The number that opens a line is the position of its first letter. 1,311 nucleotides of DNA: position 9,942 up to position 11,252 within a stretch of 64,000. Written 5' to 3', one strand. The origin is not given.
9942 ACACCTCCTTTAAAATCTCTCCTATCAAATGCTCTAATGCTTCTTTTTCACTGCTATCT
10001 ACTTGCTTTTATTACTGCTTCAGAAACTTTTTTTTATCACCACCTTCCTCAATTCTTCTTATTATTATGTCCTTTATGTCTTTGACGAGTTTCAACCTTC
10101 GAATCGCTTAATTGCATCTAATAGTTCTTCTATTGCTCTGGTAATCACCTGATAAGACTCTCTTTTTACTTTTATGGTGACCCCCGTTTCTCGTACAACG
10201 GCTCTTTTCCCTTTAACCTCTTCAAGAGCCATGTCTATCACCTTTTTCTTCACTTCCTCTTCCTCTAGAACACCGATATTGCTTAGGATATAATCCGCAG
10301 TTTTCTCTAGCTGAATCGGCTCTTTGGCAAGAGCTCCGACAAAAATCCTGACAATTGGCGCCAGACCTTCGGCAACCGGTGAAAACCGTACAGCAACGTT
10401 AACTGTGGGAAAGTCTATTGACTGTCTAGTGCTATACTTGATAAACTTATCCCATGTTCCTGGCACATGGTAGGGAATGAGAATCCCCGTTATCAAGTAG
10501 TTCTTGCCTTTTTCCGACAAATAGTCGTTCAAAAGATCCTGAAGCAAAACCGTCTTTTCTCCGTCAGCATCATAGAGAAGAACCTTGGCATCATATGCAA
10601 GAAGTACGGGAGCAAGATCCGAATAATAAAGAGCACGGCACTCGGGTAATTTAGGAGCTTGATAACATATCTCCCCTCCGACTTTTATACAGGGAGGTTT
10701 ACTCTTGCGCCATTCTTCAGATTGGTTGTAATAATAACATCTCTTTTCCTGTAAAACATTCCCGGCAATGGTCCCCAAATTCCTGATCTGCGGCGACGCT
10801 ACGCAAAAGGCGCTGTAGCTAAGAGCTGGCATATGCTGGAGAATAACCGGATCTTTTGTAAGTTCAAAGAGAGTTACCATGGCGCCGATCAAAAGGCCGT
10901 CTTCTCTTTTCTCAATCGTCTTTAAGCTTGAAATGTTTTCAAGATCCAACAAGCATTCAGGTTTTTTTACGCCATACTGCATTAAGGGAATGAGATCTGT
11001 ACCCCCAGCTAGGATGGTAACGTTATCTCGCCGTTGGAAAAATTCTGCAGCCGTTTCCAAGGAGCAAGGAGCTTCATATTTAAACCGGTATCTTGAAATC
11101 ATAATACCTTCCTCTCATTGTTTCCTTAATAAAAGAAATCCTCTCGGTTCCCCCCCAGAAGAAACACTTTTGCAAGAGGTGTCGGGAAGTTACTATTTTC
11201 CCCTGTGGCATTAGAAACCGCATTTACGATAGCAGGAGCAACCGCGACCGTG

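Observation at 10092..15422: XO-family molybdoenzyme of the 4-hydroxybenzoyl-CoA-reductase (reductive dehydroxylase) class, with a UbiD gene inserted between its subunit genes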

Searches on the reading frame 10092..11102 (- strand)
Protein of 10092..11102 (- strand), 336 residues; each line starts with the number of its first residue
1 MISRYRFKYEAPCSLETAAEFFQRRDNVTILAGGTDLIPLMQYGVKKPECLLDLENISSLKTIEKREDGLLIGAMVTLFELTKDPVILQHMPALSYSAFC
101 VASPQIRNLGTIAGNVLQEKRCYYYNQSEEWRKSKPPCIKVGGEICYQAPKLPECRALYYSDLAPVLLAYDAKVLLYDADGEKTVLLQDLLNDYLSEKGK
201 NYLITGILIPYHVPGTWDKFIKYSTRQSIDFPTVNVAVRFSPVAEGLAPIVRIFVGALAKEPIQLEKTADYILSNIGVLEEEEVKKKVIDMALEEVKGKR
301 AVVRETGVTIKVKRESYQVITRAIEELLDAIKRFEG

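Call 4: search_solved_structures(query=window:10092-11102:-, max_evalue=0.001, show_alignments=3)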
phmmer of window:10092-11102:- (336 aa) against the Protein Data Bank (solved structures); distinct sequences matched with E-value up to 0.001: 13.
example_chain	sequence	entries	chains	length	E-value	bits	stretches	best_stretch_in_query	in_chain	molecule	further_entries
1rm6_B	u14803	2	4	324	3.8e-34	121.7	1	9-252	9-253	4-hydroxybenzoyl-CoA reductase beta subunit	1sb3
5y6q_B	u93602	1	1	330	1.4e-25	93.5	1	15-267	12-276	Aldehyde oxidase medium subunit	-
7dqx_E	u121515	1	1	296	7.7e-19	71.4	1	7-117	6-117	6-hydroxypseudooxynicotine dehydrogenase complex subunit alpha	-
7dqx_B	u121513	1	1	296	8.6e-19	71.2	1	7-117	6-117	6-hydroxypseudooxynicotine dehydrogenase complex subunit alpha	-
1ffu_C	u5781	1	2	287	3.9e-18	69.1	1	6-117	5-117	CUTM, FLAVOPROTEIN OF CARBON MONOXIDE DEHYDROGENASE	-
1ffv_C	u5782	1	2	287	7.7e-18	68.1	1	6-117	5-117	CUTM, FLAVOPROTEIN OF CARBON MONOXIDE DEHYDROGENASE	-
1t3q_C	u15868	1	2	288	2.5e-17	66.4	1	7-116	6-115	quinoline 2-oxidoreductase medium subunit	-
5g5g_B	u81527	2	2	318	6.9e-16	61.7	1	7-270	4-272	PUTATIVE XANTHINE DEHYDROGENASE YAGR MOLYBDENUM-BINDING SU SUBUNIT | Aldehyde oxidoreductase FAD-binding subunit PaoB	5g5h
3hrd_C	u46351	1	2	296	1.9e-15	60.2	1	7-116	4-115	Nicotinate dehydrogenase FAD-subunit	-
4zoh_B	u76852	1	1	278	2.6e-15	59.8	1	6-116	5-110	Putative oxidoreductase FAD-binding subunit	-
1n5w_C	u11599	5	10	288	1.4e-12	50.8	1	7-116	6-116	Carbon monoxide dehydrogenase medium chain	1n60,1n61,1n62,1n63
1zxi_C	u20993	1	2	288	1.5e-12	50.7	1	7-116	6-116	Carbon monoxide dehydrogenase medium chain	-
8uem_B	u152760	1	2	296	1e-06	31.6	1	7-118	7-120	Carbon monoxide dehydrogenase medium chain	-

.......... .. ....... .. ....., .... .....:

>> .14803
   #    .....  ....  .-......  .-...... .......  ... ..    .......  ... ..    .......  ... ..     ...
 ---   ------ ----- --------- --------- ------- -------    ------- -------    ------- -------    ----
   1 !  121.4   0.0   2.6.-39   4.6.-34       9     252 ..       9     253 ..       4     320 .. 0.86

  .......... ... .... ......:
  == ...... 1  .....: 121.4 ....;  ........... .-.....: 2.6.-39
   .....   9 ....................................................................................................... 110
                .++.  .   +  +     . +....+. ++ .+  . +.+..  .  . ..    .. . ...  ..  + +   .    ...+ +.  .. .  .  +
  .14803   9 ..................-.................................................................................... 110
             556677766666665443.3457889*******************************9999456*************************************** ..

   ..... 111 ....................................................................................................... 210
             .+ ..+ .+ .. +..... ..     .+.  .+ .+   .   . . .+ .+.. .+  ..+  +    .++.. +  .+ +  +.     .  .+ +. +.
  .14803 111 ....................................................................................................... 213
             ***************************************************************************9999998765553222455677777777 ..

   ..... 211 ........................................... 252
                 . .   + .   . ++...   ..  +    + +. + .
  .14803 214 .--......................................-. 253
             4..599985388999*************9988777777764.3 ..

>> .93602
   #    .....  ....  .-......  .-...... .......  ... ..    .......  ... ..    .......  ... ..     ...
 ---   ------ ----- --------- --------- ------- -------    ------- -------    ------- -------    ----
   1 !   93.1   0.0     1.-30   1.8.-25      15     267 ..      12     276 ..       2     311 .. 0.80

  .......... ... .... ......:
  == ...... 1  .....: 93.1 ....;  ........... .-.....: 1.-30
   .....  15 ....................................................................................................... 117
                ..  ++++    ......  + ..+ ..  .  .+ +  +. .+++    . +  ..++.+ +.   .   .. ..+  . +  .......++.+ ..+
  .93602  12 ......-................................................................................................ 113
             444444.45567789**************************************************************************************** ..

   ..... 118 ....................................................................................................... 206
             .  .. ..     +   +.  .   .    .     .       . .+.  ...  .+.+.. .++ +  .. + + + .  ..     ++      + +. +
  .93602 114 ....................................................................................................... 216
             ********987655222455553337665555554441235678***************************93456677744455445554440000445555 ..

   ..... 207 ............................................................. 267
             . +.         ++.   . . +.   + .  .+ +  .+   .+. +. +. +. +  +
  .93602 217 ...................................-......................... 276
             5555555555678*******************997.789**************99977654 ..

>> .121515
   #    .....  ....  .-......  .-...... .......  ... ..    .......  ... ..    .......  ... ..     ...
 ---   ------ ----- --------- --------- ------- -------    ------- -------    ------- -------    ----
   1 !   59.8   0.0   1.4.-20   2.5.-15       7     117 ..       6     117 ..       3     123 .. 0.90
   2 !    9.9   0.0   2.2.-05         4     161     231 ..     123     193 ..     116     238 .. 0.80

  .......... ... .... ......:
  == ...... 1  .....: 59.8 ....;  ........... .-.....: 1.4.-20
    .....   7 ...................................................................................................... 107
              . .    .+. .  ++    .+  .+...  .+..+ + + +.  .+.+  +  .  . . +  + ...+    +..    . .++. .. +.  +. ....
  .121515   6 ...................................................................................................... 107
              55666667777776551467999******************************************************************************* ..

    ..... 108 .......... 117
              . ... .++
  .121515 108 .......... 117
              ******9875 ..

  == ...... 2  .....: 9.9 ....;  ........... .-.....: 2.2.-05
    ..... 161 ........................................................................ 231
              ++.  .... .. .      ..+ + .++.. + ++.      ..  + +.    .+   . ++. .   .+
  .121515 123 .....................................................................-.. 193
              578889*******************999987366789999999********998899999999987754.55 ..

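Call 5: search_protein_families(library=pfam, proteins=[window:10092-11102:-])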
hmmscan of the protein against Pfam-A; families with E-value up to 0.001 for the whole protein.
window:10092-11102:- (336 aa): 1 family
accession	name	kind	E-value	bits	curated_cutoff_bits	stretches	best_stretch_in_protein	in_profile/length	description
PF00941.27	FAD_binding_5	-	2.9e-41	141.5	27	1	6-211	2-169/170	FAD binding domain in molybdopterin dehydrogenase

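Call 6: search_protein_families(library=ncbifam, proteins=[window:10092-11102:-])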
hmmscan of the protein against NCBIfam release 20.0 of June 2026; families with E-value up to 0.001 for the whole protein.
window:10092-11102:- (336 aa): 7 families
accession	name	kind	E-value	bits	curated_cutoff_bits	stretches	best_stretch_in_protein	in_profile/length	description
TIGR03195.1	4hydrxCoA_B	equivalog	2.5e-53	181.3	404.55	1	7-325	5-316/321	4-hydroxybenzoyl-CoA reductase subunit beta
NF007427.0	PRK09971.1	equivalog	1.5e-32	113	287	2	8-116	6-115/292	xanthine dehydrogenase FAD-binding subunit XdhB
NF043083.1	XdhB_XDHase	equivalog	1.9e-32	112.6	310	2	8-116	6-115/289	xanthine dehydrogenase subunit XdhB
NF041019.1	glyceraldDH_beta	equivalog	5.4e-32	111.1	350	2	6-116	5-115/280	glyceraldehyde dehydrogenase subunit beta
TIGR03199.1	pucC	equivalog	2.2e-22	79.6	306.05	1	12-119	1-109/264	xanthine dehydrogenase subunit C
TIGR02963.1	xanthine_xdhA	equivalog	4.2e-22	78.4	467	2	10-117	196-301/468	xanthine dehydrogenase small subunit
TIGR03312.1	Se_sel_red_FAD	hypoth_equivalog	6e-07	28.9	241.5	1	9-117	4-107/257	molybdopterin-dependent oxidoreductase FAD-binding subunit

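Call 10: find_encoding_contigs(protein=window:10092-11102:-, flank=10000, max_places=6)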
Protein window:10092-11102:- (336 aa): 23 contigs read that carry it; 6 places shown.
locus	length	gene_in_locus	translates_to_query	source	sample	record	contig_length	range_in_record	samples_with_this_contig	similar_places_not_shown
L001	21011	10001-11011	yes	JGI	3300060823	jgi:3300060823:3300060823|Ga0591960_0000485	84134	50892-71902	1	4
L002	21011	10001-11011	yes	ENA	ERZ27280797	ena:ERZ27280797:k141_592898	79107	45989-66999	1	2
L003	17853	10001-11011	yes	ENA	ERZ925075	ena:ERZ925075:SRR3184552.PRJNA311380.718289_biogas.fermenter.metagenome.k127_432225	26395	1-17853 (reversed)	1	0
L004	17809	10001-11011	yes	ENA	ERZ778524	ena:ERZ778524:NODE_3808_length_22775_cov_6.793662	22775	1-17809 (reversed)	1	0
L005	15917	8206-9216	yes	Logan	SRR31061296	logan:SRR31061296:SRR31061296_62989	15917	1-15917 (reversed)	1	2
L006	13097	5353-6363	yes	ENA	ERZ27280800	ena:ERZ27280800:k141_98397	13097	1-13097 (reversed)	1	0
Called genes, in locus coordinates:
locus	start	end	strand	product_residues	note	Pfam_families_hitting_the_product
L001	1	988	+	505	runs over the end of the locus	PF01425:Amidase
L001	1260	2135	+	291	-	PF03099:BPL_LplA_LipB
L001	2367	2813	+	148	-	PF21758:LpdD_chaperone, PF16093:PAC4 (weak)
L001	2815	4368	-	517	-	PF13556:HTH_30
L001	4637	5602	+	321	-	PF04909:Amidohydro_2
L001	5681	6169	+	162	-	PF00111:Fer2, PF13085:Fer2_3 (weak), PF01799:Fer2_2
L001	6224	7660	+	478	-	PF20695:UbiD_N, PF01977:UbiD, PF20696:UbiD_C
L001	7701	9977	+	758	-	PF01315:Ald_Xan_dh_C, PF02738:MoCoBD_1, PF20256:MoCoBD_2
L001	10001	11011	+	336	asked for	PF00941:FAD_binding_5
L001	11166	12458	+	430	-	PF00083:Sugar_tr, PF07690:MFS_1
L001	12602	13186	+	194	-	PF02441:Flavoprotein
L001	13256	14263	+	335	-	PF13379:NMT1_2, PF09084:NMT1, PF12974:Phosphonate-bd, PF16868:NMT1_3 (weak)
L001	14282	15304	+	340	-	PF00005:ABC_tran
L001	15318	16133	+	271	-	PF00528:BPD_transp_1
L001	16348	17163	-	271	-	PF02371:Transposase_20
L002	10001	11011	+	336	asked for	PF00941:FAD_binding_5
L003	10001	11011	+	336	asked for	PF00941:FAD_binding_5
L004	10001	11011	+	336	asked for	PF00941:FAD_binding_5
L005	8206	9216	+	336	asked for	PF00941:FAD_binding_5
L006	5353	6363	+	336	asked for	PF00941:FAD_binding_5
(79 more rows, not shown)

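Call 11: find_homologous_proteins(query=window:10092-11102:-, max_evalue=1e-10)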
Query window:10092-11102:- (336 aa): 730 proteins with E <= 1e-10 among 4773 candidates; the best 120 are listed.
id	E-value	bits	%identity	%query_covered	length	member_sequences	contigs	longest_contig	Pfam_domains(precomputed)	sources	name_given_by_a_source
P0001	4.8e-220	747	100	100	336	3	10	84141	PF00941.28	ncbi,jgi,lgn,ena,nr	ncbi:MAG: hypothetical protein GX939_00710 [Clostridiaceae bacterium]|jgi:4-hydroxybenzoyl-CoA reduc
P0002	5.1e-104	366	52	97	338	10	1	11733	PF00941.28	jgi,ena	-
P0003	5.5e-103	363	51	96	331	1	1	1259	PF00941.28,PF03450.23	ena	-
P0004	1.4e-102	361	50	97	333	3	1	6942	PF00941.28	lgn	-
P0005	4.8e-102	360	50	96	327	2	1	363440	PF00941.28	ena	-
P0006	1.0e-101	359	51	96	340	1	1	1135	PF00941.28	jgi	jgi:4-hydroxybenzoyl-CoA reductase subunit beta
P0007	3.0e-101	357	50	96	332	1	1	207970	PF00941.28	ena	-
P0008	1.3e-100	355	50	95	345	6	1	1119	PF00941.28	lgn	-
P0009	1.4e-100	355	51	95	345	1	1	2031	PF00941.28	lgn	-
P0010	5.9e-100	353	49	98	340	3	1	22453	PF00941.28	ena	-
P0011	7.1e-100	353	51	95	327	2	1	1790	PF00941.28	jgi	jgi:4-hydroxybenzoyl-CoA reductase subunit beta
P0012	6.3e-99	349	50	97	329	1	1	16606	PF00941.28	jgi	jgi:4-hydroxybenzoyl-CoA reductase subunit beta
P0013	1.5e-98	348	50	95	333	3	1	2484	PF00941.28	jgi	jgi:4-hydroxybenzoyl-CoA reductase subunit beta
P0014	2.0e-98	348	50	96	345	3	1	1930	PF00941.28,PF03450.23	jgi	jgi:4-hydroxybenzoyl-CoA reductase subunit beta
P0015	2.6e-98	347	53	88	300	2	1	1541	PF00941.28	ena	-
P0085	1.0e-81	293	43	99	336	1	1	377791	PF00941.28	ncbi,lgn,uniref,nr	ncbi:4-hydroxybenzoyl-CoA reductase subunit beta [Dethiosulfatibacter aminovorans DSM 17477]|uniref:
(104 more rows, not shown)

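Call 15: find_encoding_contigs(protein=P0005, flank=10000, max_places=2)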
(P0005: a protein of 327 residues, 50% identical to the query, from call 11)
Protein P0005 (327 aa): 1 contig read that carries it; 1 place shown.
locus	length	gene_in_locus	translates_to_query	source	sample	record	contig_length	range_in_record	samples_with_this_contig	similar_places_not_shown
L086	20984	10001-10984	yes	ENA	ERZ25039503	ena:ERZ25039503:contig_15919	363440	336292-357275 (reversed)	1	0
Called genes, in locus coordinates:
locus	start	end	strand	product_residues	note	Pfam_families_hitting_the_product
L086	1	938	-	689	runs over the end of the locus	PF02629:CoA_binding (weak), PF13380:CoA_binding_2, PF13607:Succ_CoA_lig, PF13549:ATP-grasp_5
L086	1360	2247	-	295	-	PF05573:NosL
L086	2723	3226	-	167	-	PF05573:NosL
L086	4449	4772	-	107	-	-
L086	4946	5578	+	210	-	PF01592:NifU_N, PF04324:Fer2_BFD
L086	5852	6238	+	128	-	PF00266:Aminotran_5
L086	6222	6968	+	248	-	PF00266:Aminotran_5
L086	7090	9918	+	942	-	PF00111:Fer2 (weak), PF01799:Fer2_2, PF01315:Ald_Xan_dh_C, PF02738:MoCoBD_1, PF20256:MoCoBD_2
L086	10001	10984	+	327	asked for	PF00941:FAD_binding_5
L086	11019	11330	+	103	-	-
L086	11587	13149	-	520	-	PF00501:AMP-binding, PF13193:AMP-binding_C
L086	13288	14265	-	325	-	PF00005:ABC_tran, PF13304:AAA_21 (faint), PF08352:oligo_HPY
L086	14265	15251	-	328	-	PF00005:ABC_tran, PF08352:oligo_HPY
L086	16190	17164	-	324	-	PF00528:BPD_transp_1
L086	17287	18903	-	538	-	PF00496:SBP_bac_5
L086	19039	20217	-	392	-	PF00155:Aminotran_1_2, PF00266:Aminotran_5 (weak), PF01041:DegT_DnrJ_EryC1, PF01053:Cys_Met_Meta_PP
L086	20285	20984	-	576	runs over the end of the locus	PF02538:Hydantoinase_B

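Call 16: find_encoding_contigs(protein=P0002, flank=10000, max_places=2)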
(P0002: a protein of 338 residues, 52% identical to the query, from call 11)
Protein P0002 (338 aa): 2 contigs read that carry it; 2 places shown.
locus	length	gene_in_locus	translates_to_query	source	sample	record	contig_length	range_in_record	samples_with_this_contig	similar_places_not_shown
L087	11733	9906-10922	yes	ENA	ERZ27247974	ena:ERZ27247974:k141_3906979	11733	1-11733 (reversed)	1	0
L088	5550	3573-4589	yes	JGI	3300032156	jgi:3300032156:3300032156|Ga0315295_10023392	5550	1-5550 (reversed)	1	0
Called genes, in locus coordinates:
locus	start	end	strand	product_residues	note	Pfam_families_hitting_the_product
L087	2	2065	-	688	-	?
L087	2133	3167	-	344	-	PF02685:Glucokinase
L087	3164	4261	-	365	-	PF14697:Fer4_21 (faint), PF12797:Fer4_2 (weak), PF13237:Fer4_10 (weak), PF00037:Fer4, PF12837:Fer4_6 (weak), PF12838:Fer4_7, PF13187:Fer4_9 (weak), PF00037:Fer4 (weak)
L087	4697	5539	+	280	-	PF01592:NifU_N, PF04324:Fer2_BFD, PF01106:NifU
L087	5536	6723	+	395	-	PF00155:Aminotran_1_2 (weak), PF00266:Aminotran_5, PF01212:Beta_elim_lyase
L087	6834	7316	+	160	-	PF00111:Fer2, PF13085:Fer2_3 (weak), PF01799:Fer2_2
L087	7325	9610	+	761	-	PF01315:Ald_Xan_dh_C, PF02738:MoCoBD_1, PF20256:MoCoBD_2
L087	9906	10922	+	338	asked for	PF00941:FAD_binding_5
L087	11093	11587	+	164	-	PF00583:Acetyltransf_1, PF13673:Acetyltransf_10 (weak), PF13508:Acetyltransf_7 (weak)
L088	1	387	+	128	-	?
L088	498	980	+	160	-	PF00111:Fer2, PF13085:Fer2_3 (weak), PF01799:Fer2_2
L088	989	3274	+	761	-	PF01315:Ald_Xan_dh_C, PF02738:MoCoBD_1, PF20256:MoCoBD_2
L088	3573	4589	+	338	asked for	PF00941:FAD_binding_5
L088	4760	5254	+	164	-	PF00583:Acetyltransf_1, PF13673:Acetyltransf_10 (weak), PF13508:Acetyltransf_7 (weak)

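Call 17: find_encoding_contigs(protein=P0085, flank=10000, max_places=2)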
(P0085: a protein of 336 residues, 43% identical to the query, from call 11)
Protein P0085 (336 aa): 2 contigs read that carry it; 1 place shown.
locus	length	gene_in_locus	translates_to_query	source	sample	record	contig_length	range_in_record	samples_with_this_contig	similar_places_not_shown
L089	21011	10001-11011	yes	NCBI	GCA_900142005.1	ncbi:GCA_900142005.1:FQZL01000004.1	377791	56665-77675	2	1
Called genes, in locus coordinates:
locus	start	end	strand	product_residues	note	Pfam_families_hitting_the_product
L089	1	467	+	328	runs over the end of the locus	PF02661:Fic, PF21247:Fic-like_C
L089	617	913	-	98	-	-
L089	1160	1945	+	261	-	-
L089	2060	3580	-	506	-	PF00221:Lyase_aromatic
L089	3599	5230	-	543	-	PF02028:BCCT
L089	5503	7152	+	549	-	PF07728:AAA_5 (faint), PF00158:Sigma54_activat, PF14532:Sigma54_activ_2, PF25601:AAA_lid_14, PF02954:HTH_8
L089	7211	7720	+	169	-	PF00111:Fer2, PF13085:Fer2_3 (weak), PF01799:Fer2_2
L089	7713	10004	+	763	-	PF01315:Ald_Xan_dh_C, PF02738:MoCoBD_1, PF20256:MoCoBD_2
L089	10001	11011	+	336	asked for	PF00941:FAD_binding_5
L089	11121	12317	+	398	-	PF00221:Lyase_aromatic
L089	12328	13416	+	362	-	PF00221:Lyase_aromatic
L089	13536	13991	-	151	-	PF06803:DUF1232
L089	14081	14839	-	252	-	PF00005:ABC_tran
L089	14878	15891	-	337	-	PF13379:NMT1_2 (weak), PF09084:NMT1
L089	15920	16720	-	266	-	PF00528:BPD_transp_1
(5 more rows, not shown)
